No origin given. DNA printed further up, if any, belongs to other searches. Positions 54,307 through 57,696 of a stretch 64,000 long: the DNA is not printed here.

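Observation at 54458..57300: Unusual N-terminal architecture of the RHS protein: DNRLRE-like domain, pectate-lyase-like beta-helix and three CWB2 cell-wall-binding repeats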

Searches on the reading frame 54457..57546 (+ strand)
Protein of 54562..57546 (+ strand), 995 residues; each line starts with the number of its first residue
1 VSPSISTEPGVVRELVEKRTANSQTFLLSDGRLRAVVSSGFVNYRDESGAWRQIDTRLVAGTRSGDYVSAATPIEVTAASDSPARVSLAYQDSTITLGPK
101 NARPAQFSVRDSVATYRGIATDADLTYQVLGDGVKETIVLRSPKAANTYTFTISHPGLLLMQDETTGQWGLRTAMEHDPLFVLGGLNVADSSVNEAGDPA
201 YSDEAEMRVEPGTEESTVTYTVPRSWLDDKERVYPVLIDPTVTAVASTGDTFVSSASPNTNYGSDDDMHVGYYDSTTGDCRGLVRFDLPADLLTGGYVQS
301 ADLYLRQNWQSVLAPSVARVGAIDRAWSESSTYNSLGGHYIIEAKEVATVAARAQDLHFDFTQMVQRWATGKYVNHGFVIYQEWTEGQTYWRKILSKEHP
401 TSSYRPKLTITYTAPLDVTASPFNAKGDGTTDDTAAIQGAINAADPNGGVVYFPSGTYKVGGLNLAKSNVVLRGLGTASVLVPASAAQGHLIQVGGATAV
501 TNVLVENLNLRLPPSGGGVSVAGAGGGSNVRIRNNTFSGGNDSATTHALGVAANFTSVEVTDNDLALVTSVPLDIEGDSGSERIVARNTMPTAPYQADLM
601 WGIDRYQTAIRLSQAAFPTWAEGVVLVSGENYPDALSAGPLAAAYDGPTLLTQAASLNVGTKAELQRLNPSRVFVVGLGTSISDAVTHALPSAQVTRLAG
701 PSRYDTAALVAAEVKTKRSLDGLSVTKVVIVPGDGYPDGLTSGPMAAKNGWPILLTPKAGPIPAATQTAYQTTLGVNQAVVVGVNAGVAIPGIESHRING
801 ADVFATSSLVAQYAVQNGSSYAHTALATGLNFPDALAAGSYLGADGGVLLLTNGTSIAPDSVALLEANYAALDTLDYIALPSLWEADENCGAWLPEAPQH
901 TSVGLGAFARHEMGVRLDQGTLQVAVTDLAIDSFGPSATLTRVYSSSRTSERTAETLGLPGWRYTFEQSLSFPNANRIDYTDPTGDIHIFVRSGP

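Call 11: find_homologous_proteins(query=window:54457-57300:+, max_evalue=0.00001)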
Query window:54457-57300:+ (948 aa): 28 proteins with E <= 0.00001 among 8000 candidates.
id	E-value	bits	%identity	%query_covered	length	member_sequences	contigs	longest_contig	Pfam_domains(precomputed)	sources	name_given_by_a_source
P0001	0.0e+0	1325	67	96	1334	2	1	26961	PF12708.13,PF04122.18,PF20148.5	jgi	-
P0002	3.1e-203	696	45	84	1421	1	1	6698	PF12708.13,PF04122.18,PF00688.25,PF20148.5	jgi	jgi:YD repeat-containing protein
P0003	9.6e-71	257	38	44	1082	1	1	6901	PF00688.25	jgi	-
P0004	2.6e-26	110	37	30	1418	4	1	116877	PF02494.23,PF04122.18,PF16403.12,PF14870.13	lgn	-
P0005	8.0e-20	89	51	6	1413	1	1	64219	PF13229.13,PF12708.13,PF24146.3,PF12218.15,PF05048.20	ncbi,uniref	ncbi:glycosyl hydrolase family 28-related protein [Streptomyces mirabilis]|uniref:glycosyl hydrolase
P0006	1.1e-19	88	29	38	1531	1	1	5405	PF05593.20,PF24517.3,PF00688.25,PF25023.2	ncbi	ncbi:RHS repeat protein, partial [Nonomuraea turkmeniaca]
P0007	2.0e-13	68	50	7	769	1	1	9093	PF12708.13,PF12218.15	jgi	jgi:hypothetical protein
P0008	3.3e-13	67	42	10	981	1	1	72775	PF12708.13,PF12218.15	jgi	jgi:hypothetical protein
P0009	1.0e-12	65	30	27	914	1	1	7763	PF04122.18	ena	-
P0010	6.6e-12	63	30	27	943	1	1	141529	PF04122.18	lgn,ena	-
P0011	1.9e-11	61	52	8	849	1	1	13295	PF12733.14,PF12708.13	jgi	jgi:hypothetical protein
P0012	5.8e-10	56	43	7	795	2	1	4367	PF12708.13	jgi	jgi:hypothetical protein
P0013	8.1e-10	56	33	14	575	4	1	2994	PF13229.13,PF12708.13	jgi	jgi:hypothetical protein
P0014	1.1e-8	52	72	4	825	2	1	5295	PF12708.13,PF27525.1,PF12218.15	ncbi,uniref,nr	ncbi:hypothetical protein NPX13_g10062 [Xylaria arbuscula]|uniref:Rhamnogalacturonase A/B/Epimerase-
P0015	1.7e-8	51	38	9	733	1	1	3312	PF13229.13,PF12708.13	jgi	jgi:Pectate lyase superfamily protein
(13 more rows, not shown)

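Call 12: find_encoding_contigs(protein=P0001, flank=10000, max_places=3)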
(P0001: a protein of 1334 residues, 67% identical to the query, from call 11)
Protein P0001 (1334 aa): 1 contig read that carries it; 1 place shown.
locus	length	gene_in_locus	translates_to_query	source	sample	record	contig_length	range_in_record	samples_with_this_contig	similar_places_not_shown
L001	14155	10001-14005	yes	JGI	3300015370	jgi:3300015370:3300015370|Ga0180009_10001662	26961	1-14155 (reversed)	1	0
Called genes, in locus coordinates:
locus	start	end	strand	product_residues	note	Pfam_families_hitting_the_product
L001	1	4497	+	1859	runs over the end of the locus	PF00270:DEAD, PF00271:Helicase_C, PF09369:MZB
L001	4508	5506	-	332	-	PF00389:2-Hacid_dh, PF02826:2-Hacid_dh_C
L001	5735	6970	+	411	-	PF07690:MFS_1, PF11700:ATG22, PF01306:LacY_symp (weak), PF07690:MFS_1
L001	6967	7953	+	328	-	PF01904:DUF72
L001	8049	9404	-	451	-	PF00291:PALP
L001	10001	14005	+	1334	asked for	PF12708:Pect-lyase_RHGA_epim, PF04122:CW_binding_2, PF20148:DUF6531 (weak)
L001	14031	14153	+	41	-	?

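Call 13: find_encoding_contigs(protein=P0002, flank=10000, max_places=3)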
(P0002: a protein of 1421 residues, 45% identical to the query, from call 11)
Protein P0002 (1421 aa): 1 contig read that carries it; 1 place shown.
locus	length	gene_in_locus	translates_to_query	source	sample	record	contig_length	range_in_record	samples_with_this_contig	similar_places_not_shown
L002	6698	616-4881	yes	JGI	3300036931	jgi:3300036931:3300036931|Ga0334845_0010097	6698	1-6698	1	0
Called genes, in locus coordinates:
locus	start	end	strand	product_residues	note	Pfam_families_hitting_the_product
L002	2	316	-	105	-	?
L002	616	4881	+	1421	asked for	PF00688:TGFb_propeptide (faint), PF12708:Pect-lyase_RHGA_epim (weak), PF04122:CW_binding_2, PF20148:DUF6531 (weak)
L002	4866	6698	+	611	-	?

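Call 14: find_encoding_contigs(protein=P0003, flank=10000, max_places=3)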
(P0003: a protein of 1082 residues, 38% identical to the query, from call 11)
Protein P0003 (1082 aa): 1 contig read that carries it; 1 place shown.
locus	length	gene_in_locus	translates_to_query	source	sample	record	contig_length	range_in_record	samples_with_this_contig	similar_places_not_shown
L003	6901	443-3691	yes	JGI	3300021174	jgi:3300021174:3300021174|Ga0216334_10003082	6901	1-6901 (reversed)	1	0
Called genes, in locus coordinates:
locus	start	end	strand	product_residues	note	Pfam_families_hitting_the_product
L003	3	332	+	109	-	?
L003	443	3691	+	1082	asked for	PF00688:TGFb_propeptide (weak)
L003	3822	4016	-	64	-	-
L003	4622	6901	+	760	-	?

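Call 22: search_solved_structures(query=window:54457-57300:+, max_evalue=0.01, show_alignments=0)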
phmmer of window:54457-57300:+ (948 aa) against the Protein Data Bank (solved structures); distinct sequences matched with E-value up to 0.01: 22.
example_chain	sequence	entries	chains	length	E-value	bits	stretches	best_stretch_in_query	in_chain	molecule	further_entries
5j72_A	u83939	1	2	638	4.3e-25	91.3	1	628-822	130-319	Putative N-acetylmuramoyl-L-alanine amidase,autolysin cwp6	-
5j6q_A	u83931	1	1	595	6e-15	57.8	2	631-791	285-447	Cell wall binding protein cwp8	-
7chu_A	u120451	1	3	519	7.3e-11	44.2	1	445-525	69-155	Putative pectin lyase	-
9f8f_B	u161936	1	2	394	1.1e-09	40.3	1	650-783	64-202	SLPH - S-layer protein HMW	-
7acz_B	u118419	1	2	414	1.7e-09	39.8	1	636-783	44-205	SLPH (HMW SLP)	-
8bby_B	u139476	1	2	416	1.7e-09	39.7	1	636-783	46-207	S-layer protein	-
7acx_B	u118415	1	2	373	1.6e-07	33.2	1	654-785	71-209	S-layer protein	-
7acy_B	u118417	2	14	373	1.9e-07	33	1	655-785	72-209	S-layer protein | Precursor of the S-layer proteins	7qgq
1h80_A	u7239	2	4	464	9.1e-06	27.4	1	456-521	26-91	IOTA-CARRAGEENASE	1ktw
3lmw_A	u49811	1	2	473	9.4e-06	27.3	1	456-521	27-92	Iota-carrageenase, CgiA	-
8xfq_A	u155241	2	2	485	1.5e-05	26.7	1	452-513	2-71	mannuronan 5-epimerase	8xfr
8ja4_A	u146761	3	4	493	1.5e-05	26.7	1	452-513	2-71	mannuronan 5-epimerase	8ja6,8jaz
9f8e_B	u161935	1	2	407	1.7e-05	26.5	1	656-781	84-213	S-layer protein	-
5lw3_A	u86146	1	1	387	2.1e-05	26.2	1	452-513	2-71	Poly(beta-D-mannuronate) C5 epimerase 6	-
3zpp_A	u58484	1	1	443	2.4e-05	26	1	454-516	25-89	CELL WALL SURFACE ANCHOR FAMILY PROTEIN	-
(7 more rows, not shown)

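Call 57: search_protein_families(library=pfam, proteins=[P0001, P0002, P0003, P0006, L002:4866-6698:+], max_evalue=0.001)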
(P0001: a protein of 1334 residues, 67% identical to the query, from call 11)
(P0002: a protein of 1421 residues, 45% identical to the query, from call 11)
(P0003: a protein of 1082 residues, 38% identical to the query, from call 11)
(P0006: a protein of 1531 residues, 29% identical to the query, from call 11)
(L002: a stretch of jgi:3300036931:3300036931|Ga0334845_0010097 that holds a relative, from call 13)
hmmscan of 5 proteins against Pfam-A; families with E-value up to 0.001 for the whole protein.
P0001 (1334 aa): 4 families
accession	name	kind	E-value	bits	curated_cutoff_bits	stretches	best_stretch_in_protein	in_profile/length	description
PF04122.17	CW_binding_2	-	3.1e-44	149.8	24.9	3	707-785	1-63/73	Cell wall binding domain 2 (CWB2)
PF12708.12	Pect-lyase_RHGA_epim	-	9.8e-12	45.6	27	1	421-532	5-122/213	Rhamnogalacturonase A/epimerase, pectate lyase-like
PF20148.4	DUF6531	-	5e-06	27.2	24.1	1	932-998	8-74/74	Domain of unknown function (DUF6531)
PF05593.20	RHS_repeat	-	8.8e-05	23.2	22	0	1034-1071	1-37/38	RHS Repeat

P0002 (1421 aa): 5 families
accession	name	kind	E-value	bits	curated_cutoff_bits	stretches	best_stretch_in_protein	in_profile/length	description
PF04122.17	CW_binding_2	-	4.3e-24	85.3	24.9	2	722-807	3-72/73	Cell wall binding domain 2 (CWB2)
PF12708.12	Pect-lyase_RHGA_epim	-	1.3e-06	28.9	27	1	529-596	2-65/213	Rhamnogalacturonase A/epimerase, pectate lyase-like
PF00688.24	TGFb_propeptide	-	1.8e-05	25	25.8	1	400-494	120-212/242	TGF-beta propeptide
PF20148.4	DUF6531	-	2.2e-05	25.1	24.1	1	1045-1117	9-74/74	Domain of unknown function (DUF6531)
PF05593.20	RHS_repeat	-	0.00032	21.4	22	1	1160-1200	1-36/38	RHS Repeat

P0003 (1082 aa): 1 family
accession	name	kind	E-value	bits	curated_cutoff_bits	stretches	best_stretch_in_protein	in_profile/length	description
PF00688.24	TGFb_propeptide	-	9e-07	29.2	25.8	1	356-459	106-211/242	TGF-beta propeptide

P0006 (1531 aa): 3 families
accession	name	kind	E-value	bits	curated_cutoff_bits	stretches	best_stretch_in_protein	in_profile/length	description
PF05593.20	RHS_repeat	-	9.5e-29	99.6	22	2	1398-1427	7-36/38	RHS Repeat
PF24517.2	CBM96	-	8.8e-22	78.1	26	2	319-446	9-128/164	Carbohydrate-binding module family 96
PF00688.24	TGFb_propeptide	-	4.3e-06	27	25.8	0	677-776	117-212/242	TGF-beta propeptide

L002:4866-6698:+ (611 aa): 1 family
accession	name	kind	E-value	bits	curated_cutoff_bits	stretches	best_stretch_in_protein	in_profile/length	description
PF05593.20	RHS_repeat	-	0.0001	23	22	0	570-608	1-33/38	RHS Repeat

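Call 58: search_protein_representatives(protein=window:54562-57546:+)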
Query: 995 residues. Proteins with E-value up to 0.001 (for the whole library): 37799; up to 1e-10: 19609; up to 1e-30: 1308. The best 150 are listed.
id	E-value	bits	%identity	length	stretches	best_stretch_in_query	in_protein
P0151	0.0e+00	1501.9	94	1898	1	268-995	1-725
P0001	0.0e+00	1400.0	66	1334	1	1-994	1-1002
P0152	6.6e-252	855.3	49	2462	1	6-995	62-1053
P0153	1.1e-241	821.4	47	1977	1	16-994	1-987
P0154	1.8e-223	761.1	45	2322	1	2-994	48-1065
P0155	1.0e-217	742.1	44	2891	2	100-991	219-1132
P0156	7.2e-217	739.3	45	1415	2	75-991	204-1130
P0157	2.2e-205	701.3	43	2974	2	60-994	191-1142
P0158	9.1e-201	686.0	42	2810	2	8-870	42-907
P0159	1.6e-197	675.3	43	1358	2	69-992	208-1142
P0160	7.4e-162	557.2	41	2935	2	8-787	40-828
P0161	4.8e-158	544.6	40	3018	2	8-818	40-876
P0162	3.3e-140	485.6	47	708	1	5-598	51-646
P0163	6.5e-125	435.0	38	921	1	8-792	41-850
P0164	2.8e-112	393.2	45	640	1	223-815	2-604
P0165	2.8e-101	356.7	44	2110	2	6-423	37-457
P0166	1.7e-99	350.8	43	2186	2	6-446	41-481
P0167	2.0e-95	337.3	42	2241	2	8-445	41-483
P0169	3.8e-91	323.2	39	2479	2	4-436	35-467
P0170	1.0e-88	315.2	42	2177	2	4-416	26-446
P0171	3.4e-85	303.5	38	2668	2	2-428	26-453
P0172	2.4e-82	294.1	39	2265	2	6-426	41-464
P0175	5.5e-79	283.0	40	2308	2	8-420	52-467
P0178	9.6e-77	275.5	39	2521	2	6-438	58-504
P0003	5.7e-71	256.4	40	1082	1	6-426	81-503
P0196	2.8e-66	240.9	38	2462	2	4-421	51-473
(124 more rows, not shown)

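Call 61: list_cluster_members(proteins=[P0151, P0152, P0153, P0154, P0155, P0156, P0157, P0158, P0160, P0161])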
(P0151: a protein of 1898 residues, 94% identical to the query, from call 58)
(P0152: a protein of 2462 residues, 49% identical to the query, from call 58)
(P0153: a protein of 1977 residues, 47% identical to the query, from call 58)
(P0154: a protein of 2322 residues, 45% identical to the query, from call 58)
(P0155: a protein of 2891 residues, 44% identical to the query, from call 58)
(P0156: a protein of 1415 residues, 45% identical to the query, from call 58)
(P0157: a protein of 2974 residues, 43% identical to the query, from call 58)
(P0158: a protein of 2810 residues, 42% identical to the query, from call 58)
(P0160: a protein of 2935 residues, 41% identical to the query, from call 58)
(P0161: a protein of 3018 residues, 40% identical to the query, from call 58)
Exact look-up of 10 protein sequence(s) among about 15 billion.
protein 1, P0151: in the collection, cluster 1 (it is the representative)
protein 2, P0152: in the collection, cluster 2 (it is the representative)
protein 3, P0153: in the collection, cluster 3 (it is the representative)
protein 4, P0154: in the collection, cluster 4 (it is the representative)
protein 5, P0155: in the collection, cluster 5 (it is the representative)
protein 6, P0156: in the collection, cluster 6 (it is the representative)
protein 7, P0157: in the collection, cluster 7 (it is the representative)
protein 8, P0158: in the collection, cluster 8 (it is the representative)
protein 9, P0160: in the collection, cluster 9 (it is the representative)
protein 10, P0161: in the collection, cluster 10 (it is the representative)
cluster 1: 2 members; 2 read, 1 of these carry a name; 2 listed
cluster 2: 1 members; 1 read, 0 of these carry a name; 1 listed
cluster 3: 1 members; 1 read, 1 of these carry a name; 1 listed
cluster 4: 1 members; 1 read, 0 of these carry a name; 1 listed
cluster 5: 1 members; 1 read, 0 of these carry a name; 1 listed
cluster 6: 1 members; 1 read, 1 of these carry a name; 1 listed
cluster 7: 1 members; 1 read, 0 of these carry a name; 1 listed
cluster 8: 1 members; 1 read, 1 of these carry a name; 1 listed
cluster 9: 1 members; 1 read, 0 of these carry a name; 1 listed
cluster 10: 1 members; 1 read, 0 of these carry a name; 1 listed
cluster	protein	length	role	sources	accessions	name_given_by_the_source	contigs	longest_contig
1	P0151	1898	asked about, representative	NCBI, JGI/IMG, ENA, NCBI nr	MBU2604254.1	MAG: cell wall-binding repeat-containing protein [Actinobacteria bacterium] | cell wall-binding repeat-containing protein [Actinomycetota bacterium]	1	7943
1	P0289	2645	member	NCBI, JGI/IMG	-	-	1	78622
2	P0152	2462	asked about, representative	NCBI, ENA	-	-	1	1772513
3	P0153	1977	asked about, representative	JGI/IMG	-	YD repeat-containing protein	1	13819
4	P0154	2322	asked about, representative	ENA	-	-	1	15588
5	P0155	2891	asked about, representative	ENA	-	-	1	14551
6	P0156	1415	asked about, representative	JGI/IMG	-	hypothetical protein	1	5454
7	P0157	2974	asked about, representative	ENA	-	-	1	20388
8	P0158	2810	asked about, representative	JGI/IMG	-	RHS repeat-associated protein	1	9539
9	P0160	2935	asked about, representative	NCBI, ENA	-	-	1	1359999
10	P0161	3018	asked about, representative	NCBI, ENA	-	-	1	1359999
